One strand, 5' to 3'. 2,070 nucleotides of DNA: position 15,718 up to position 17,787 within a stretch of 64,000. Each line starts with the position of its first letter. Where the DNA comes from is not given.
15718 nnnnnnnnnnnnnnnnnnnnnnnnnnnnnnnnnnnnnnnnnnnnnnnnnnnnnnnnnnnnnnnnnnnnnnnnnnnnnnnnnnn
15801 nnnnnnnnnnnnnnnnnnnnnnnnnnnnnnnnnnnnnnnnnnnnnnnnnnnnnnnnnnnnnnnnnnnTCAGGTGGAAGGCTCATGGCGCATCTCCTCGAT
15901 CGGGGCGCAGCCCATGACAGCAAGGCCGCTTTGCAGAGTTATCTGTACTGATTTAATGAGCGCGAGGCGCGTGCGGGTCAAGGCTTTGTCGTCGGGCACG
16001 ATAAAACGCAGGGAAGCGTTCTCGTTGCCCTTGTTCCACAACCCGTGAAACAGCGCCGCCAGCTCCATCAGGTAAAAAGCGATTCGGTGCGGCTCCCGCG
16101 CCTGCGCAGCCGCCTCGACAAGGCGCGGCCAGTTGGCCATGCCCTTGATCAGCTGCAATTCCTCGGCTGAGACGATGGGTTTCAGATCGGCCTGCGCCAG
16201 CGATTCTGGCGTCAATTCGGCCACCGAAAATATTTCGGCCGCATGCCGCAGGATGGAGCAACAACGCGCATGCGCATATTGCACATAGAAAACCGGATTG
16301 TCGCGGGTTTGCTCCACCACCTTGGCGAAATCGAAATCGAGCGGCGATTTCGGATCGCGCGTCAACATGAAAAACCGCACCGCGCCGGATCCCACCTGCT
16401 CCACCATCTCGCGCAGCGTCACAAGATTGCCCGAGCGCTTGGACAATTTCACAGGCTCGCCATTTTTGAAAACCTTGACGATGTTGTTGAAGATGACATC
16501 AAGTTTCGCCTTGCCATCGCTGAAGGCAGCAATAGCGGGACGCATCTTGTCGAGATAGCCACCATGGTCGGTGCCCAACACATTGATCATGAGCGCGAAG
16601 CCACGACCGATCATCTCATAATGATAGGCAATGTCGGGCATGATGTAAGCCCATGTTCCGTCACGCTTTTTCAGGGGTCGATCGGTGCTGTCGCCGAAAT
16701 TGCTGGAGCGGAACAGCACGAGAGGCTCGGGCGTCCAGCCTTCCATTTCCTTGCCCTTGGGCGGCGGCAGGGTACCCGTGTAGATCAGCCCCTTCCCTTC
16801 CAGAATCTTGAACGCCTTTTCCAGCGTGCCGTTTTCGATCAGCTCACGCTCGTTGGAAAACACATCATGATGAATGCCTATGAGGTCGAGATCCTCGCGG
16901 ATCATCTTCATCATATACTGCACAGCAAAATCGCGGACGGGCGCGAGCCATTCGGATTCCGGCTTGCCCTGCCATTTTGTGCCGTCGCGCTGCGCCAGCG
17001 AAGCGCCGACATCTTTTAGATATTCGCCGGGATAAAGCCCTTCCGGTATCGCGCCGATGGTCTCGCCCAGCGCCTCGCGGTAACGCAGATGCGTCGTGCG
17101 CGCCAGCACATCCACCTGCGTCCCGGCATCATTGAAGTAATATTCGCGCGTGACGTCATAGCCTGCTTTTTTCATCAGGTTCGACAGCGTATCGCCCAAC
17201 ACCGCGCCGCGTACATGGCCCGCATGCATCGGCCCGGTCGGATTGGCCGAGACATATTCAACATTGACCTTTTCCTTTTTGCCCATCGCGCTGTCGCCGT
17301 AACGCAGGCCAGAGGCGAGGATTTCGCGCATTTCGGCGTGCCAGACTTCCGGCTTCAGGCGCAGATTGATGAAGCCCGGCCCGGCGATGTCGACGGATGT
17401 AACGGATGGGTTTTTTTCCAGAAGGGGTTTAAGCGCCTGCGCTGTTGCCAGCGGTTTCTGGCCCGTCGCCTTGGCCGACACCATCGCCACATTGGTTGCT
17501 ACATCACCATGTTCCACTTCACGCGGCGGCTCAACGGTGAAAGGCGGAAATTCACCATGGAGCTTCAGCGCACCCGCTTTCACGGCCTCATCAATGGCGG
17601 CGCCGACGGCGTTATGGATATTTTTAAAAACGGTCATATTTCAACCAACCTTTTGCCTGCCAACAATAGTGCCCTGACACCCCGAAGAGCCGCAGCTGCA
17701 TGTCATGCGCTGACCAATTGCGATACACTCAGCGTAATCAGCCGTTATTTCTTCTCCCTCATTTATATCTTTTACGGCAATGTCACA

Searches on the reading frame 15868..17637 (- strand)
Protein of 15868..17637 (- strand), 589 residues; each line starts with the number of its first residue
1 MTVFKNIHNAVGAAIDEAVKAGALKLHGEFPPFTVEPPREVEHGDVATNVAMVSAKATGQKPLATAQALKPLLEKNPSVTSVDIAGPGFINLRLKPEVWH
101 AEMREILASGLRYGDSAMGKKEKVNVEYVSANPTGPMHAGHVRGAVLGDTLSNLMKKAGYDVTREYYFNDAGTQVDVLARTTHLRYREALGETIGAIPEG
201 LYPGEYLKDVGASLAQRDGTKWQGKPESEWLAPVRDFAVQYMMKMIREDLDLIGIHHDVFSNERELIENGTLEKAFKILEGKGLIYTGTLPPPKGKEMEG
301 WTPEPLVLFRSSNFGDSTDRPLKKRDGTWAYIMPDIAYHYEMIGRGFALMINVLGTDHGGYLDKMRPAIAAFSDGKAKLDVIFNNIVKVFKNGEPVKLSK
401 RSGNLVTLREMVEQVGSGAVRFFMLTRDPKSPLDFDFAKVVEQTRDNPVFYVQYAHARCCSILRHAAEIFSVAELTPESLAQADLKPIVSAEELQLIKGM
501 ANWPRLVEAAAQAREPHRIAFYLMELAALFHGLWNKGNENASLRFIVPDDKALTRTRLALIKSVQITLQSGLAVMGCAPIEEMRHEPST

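Call 4: search_protein_families(library=pfam, proteins=[window:15868-17637:-], max_evalue=0.01)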
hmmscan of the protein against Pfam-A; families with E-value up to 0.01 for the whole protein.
window:15868-17637:- (589 aa): 7 families
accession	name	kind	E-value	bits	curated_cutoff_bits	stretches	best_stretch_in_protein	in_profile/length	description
PF05746.21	DALR_1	-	1.2e-26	93.5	22.3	1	452-583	1-117/117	DALR anticodon binding domain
PF03485.21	Arg_tRNA_synt_N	-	3.7e-18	66.3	21.5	1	6-94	2-85/85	Arginyl tRNA synthetase N terminal domain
PF00750.26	tRNA-synt_1d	-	2.8e-17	63.2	23.3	1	103-414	2-297/349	tRNA synthetases class I (R), catalytic domain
PF00133.28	tRNA-synt_1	-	1e-06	28.2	22.7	0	392-429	370-407/414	tRNA synthetases class I (I, L, M and V)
PF01406.26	tRNA-synt_1e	-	1.6e-06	28.2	27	0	396-438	252-294/301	tRNA synthetases class I (C) catalytic domain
PF09334.17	tRNA-synt_1g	-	4.5e-06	26.1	20.1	0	389-443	319-374/391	tRNA synthetases class I (M)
PF01921.24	tRNA-synt_1f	-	1e-05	25.1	27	1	391-445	278-329/360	tRNA synthetases class I (K)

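Call 5: search_protein_families(library=ncbifam, proteins=[window:15868-17637:-], max_evalue=0.01)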
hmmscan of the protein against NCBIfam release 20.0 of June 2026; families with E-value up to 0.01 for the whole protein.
window:15868-17637:- (589 aa): 15 families
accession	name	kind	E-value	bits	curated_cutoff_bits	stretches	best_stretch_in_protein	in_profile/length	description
TIGR00456.1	argS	equivalog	3.8e-101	339.2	261.65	1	14-583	8-569/569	arginine--tRNA ligase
NF002447.0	PRK01611.3-4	equivalog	8e-59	199.6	460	2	410-583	447-613/613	arginine--tRNA ligase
NF002446.0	PRK01611.3-3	equivalog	1.8e-54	185.1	399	2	380-583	455-636/636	arginine--tRNA ligase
NF045898.1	ArgS_rel_codon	equivalog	4.3e-43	148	340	2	9-166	8-154/327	ArgS-related anticodon-binding protein NrtL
TIGR00435.1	cysS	equivalog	1.6e-06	27.5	340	1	396-447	264-315/466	cysteine--tRNA ligase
NF008957.0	PRK12300.1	subfamily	2.5e-06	25.8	677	1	392-442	623-672/946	leucine--tRNA ligase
TIGR00398.1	metG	equivalog_domain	2.9e-06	26.3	336.35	0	219-288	49-116/530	methionine--tRNA ligase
TIGR00395.1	leuS_arch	equivalog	4.9e-06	24.8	648.5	1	395-443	618-667/938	leucine--tRNA ligase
TIGR00396.1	leuS_bact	equivalog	2.3e-05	22.7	548.4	0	131-164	38-71/843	leucine--tRNA ligase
TIGR00392.1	ileS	equivalog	4.8e-05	21.7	621.4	1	396-450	610-666/861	isoleucine--tRNA ligase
TIGR00422.1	valS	equivalog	0.0011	17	612.1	0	394-429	523-558/863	valine--tRNA ligase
NF001100.0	PRK00133.1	equivalog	0.0015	17.1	587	0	365-447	302-380/676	methionine--tRNA ligase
NF009687.0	PRK13208.1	equivalog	0.0025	16.1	738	0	396-436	533-573/801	valine--tRNA ligase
TIGR00467.1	lysS_arch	equivalog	0.0033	16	147.55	0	374-440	254-317/515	lysine--tRNA ligase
NF008900.0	PRK12267.1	equivalog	0.008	14.7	598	0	394-426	296-328/648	methionine--tRNA ligase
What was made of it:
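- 15868..17637 (-): argS (arginine-tRNA ligase), downstream gene. TIGR00456 339 bits against cut-off 262 (call 5).
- On Mobile element, integron cassette or genomic island: The neighbours are dgt and argS (calls 4, 5).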
